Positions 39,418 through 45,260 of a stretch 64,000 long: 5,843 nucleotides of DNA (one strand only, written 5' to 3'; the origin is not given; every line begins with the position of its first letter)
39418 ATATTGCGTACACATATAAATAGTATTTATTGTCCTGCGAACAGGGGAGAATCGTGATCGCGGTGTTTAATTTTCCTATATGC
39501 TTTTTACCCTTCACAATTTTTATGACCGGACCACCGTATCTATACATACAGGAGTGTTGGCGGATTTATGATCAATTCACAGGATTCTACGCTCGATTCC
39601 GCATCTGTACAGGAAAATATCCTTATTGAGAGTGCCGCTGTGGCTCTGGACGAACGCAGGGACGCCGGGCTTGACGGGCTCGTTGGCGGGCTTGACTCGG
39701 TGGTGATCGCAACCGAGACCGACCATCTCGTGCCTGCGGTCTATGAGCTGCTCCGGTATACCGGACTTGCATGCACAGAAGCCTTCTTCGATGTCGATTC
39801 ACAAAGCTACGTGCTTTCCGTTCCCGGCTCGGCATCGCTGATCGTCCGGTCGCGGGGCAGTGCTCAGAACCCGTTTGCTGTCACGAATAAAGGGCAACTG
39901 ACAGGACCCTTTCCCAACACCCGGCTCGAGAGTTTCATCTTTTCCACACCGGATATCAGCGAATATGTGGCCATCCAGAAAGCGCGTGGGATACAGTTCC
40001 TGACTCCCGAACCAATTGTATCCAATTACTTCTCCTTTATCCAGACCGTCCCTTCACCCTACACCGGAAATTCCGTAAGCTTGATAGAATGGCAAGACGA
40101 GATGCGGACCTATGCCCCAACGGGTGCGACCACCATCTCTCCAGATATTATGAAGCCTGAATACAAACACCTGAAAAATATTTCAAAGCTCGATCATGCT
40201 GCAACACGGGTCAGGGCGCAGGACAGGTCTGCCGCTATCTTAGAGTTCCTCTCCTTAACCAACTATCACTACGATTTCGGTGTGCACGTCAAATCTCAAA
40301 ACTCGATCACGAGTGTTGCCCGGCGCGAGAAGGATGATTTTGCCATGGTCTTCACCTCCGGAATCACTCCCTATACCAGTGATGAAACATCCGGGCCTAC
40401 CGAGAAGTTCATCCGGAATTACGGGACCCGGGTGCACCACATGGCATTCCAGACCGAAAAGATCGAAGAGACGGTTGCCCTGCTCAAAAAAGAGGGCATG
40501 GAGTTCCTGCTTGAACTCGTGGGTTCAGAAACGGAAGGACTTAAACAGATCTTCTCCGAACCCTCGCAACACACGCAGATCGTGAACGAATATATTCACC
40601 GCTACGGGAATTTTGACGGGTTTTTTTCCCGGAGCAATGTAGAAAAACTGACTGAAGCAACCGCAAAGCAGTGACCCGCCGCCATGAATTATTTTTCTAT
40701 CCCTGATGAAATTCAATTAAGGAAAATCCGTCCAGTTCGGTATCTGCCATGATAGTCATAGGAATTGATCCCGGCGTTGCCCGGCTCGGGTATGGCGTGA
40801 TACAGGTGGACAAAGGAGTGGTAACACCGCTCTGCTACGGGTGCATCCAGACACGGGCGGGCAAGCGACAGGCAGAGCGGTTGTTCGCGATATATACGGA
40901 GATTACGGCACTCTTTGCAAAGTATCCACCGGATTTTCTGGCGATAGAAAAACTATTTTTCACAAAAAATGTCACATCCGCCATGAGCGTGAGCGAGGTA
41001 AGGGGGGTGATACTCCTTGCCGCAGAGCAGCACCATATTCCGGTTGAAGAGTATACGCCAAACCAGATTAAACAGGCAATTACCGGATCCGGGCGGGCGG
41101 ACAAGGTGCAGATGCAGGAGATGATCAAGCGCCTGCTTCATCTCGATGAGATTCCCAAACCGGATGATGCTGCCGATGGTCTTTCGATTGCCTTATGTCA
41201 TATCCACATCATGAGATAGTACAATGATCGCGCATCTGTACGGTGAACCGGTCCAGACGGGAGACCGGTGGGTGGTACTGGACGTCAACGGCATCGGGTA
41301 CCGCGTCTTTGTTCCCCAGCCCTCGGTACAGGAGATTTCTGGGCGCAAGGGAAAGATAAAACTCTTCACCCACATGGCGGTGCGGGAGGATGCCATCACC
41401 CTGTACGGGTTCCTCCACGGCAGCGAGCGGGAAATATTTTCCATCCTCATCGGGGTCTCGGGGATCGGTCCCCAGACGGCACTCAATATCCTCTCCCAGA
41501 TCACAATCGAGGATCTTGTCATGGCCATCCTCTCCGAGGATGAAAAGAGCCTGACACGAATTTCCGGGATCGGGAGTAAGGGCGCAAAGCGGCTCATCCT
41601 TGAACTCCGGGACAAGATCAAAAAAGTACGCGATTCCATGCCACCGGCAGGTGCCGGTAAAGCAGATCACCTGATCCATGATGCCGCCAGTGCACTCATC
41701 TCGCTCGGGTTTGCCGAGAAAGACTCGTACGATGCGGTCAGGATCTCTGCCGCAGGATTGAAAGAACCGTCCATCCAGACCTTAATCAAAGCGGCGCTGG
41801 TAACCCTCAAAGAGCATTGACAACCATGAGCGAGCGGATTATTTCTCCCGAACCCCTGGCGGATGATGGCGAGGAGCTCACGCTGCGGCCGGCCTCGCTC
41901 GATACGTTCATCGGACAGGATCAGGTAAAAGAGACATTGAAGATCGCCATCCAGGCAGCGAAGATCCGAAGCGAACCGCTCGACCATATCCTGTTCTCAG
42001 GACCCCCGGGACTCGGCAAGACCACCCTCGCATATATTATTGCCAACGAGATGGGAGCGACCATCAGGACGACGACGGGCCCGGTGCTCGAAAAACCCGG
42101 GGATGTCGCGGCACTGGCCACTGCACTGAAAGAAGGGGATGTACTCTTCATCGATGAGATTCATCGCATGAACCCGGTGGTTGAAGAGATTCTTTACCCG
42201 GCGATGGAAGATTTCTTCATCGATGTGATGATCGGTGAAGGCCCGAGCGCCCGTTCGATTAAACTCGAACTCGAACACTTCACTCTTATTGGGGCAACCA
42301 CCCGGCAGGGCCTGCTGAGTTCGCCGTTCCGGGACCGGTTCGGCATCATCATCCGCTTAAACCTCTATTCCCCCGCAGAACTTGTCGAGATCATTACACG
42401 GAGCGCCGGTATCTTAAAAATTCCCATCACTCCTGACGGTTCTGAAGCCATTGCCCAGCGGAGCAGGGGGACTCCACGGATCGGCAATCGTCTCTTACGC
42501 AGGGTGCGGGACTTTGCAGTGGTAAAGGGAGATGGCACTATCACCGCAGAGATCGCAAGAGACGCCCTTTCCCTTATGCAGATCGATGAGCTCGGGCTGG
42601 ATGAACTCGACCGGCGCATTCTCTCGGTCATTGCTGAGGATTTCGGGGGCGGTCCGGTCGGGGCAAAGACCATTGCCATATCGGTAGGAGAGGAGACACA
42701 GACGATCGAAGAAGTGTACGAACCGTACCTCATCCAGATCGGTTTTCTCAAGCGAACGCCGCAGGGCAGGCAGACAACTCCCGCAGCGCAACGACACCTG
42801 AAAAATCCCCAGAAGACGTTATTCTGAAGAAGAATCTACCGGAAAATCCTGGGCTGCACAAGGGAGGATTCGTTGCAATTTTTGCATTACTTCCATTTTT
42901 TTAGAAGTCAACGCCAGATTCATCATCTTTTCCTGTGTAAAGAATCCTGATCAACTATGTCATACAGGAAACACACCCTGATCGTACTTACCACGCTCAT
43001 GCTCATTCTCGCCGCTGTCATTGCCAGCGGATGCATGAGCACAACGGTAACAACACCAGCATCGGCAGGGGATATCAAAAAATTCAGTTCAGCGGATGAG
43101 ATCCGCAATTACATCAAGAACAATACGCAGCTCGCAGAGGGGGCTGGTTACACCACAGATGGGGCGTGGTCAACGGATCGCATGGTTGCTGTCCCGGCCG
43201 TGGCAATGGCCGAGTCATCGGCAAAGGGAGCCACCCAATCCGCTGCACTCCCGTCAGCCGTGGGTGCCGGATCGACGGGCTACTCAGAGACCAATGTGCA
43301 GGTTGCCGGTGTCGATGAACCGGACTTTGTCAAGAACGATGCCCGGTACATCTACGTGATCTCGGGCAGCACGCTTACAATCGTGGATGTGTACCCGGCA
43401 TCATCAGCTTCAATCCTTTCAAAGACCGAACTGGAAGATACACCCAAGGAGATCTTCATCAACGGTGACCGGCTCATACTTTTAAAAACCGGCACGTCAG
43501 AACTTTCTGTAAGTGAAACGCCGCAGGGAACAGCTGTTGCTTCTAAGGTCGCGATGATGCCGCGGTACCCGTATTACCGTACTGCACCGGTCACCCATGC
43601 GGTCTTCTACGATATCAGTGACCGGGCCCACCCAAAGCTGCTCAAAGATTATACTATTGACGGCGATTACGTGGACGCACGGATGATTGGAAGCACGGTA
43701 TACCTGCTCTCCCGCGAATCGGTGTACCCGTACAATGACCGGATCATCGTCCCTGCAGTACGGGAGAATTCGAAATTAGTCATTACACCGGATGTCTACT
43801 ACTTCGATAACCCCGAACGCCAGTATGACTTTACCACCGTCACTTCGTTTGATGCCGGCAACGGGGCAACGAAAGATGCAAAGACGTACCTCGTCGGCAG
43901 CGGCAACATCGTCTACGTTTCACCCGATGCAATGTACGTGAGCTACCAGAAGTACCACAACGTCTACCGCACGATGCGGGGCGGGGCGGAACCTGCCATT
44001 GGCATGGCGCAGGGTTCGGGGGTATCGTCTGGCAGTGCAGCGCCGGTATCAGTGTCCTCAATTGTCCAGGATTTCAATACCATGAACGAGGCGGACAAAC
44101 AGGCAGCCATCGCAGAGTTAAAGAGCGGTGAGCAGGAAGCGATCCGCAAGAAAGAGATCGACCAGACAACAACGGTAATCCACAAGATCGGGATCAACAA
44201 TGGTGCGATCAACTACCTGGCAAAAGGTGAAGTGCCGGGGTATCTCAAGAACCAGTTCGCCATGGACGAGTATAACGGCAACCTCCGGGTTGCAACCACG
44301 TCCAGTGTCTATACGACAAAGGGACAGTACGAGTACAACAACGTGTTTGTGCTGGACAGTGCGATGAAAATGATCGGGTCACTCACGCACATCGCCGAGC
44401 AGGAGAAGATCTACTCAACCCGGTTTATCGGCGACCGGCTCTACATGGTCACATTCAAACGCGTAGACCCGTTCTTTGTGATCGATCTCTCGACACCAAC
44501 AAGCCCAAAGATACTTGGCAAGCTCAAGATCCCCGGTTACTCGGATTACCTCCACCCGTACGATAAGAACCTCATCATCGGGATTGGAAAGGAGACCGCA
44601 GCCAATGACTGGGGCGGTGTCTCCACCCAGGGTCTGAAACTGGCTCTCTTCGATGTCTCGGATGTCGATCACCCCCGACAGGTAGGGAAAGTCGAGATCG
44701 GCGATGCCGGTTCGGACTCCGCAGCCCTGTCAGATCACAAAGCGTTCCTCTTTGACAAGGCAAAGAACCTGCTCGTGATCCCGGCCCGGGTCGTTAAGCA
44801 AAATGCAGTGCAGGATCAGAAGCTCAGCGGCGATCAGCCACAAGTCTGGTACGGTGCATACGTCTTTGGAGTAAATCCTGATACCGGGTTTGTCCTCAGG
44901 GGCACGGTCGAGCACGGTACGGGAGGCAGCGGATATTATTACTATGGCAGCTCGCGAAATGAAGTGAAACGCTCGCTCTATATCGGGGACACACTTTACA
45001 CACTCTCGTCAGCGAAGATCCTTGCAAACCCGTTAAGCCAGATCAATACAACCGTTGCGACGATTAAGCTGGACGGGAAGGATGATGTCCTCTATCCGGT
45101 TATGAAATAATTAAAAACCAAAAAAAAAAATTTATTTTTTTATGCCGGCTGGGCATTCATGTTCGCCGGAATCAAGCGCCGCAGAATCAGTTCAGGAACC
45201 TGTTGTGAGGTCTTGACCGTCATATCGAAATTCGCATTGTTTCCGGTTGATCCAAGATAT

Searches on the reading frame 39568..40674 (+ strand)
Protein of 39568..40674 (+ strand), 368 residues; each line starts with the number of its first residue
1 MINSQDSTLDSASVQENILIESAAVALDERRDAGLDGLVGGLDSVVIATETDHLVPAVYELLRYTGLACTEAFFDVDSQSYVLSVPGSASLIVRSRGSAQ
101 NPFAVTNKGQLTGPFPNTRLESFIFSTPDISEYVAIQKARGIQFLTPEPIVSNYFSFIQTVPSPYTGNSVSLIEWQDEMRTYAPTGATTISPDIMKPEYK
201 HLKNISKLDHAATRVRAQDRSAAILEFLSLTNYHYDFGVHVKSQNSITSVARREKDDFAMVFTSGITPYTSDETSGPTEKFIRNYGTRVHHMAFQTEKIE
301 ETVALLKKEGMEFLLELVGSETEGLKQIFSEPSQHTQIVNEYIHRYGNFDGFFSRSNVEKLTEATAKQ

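Call 11: search_protein_families(library=pfam, proteins=[window:39568-40674:+])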
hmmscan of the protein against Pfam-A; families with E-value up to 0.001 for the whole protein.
window:39568-40674:+ (368 aa): 2 families
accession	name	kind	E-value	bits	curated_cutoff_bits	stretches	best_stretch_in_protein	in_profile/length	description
PF13669.12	Glyoxalase_4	-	9.2e-05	23.1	27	1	219-317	9-97/109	Glyoxalase/Bleomycin resistance protein/Dioxygenase superfamily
PF13468.12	Glyoxalase_3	-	0.00068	20.2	25.1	0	284-312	73-101/176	Glyoxalase-like domain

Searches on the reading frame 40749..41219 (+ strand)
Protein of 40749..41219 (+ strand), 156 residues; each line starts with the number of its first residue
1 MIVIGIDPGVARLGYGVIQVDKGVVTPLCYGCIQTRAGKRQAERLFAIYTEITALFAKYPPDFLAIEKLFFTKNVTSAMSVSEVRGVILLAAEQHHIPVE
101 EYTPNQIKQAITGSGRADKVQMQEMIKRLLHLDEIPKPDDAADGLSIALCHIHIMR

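Call 17: search_protein_families(library=pfam, proteins=[window:40749-41219:+])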
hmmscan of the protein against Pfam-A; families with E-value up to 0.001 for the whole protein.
window:40749-41219:+ (156 aa): 1 family
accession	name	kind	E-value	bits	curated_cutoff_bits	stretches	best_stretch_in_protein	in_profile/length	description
PF02075.23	RuvC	-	1.7e-49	167.9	22.2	1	3-151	1-148/148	Crossover junction endodeoxyribonuclease RuvC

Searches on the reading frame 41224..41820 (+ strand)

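Call 17: search_protein_families(library=pfam, proteins=[window:41224-41820:+])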
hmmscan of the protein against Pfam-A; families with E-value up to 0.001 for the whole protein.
window:41224-41820:+ (198 aa): 4 families
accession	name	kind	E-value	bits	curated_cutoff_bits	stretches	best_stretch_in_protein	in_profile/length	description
PF01330.27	RuvA_N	-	7.7e-21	74.4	23.6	1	1-62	1-61/61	RuvA N terminal domain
PF14520.12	HHH_5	-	6.8e-17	62.1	27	1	72-130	1-57/57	Helix-hairpin-helix domain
PF07499.19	RuvA_C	-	1.4e-05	25.9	24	1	152-195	4-46/47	RuvA, C-terminal domain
PF01367.25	5_3_exonuc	-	0.00081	20.3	40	0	76-99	21-45/97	5'-3' exonuclease, C-terminal SAM fold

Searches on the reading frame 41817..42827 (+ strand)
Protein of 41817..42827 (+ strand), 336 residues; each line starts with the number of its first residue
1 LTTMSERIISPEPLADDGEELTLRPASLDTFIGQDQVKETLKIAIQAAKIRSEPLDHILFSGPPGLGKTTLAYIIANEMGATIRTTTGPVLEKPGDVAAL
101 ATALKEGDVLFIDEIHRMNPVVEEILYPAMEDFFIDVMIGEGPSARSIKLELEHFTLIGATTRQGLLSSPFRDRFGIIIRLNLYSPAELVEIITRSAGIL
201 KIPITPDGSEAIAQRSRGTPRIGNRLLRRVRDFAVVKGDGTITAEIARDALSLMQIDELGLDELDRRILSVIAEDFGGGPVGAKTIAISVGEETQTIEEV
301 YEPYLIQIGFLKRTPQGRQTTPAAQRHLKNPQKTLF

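Call 17: search_protein_families(library=pfam, proteins=[window:41817-42827:+])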
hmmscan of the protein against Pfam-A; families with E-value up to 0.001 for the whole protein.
window:41817-42827:+ (336 aa): 8 families
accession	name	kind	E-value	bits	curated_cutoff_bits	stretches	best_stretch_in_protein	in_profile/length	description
PF05496.18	RuvB_N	-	5e-78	260.8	27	1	23-181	1-159/159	Holliday junction DNA helicase RuvB P-loop domain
PF17864.7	AAA_lid_4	-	1.1e-30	105.6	27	1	184-257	1-74/74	RuvB AAA lid domain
PF05491.19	RuvB_C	-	8.6e-24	83.7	24.7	1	258-329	1-72/72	RuvB C-terminal winged helix domain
PF00004.35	AAA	-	2.6e-20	73.6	21.2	1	58-182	1-130/131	ATPase family associated with various cellular activities (AAA)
PF07728.20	AAA_5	-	1.6e-09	38.3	22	1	57-175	1-139/139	AAA domain (dynein-related subfamily)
PF01078.27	Mg_chelatase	-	3.5e-06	27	20.3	0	30-76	4-43/207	Magnesium chelatase, subunit ChlI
PF06068.19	TIP49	-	0.00018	21.3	23.8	0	29-84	24-79/347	TIP49 P-loop domain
PF03266.21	NTPase_1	-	0.00069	19.9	23.9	0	57-79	1-23/168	NTPase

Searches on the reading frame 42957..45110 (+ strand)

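Call 17: search_protein_families(library=pfam, proteins=[window:42957-45110:+])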
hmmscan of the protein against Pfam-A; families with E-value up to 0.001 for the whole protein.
window:42957-45110:+ (717 aa): 1 family
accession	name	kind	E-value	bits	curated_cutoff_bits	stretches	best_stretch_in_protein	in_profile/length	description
PF09826.15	Beta_propel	-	9.1e-160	533.2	22.4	1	109-694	1-493/495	Beta propeller domain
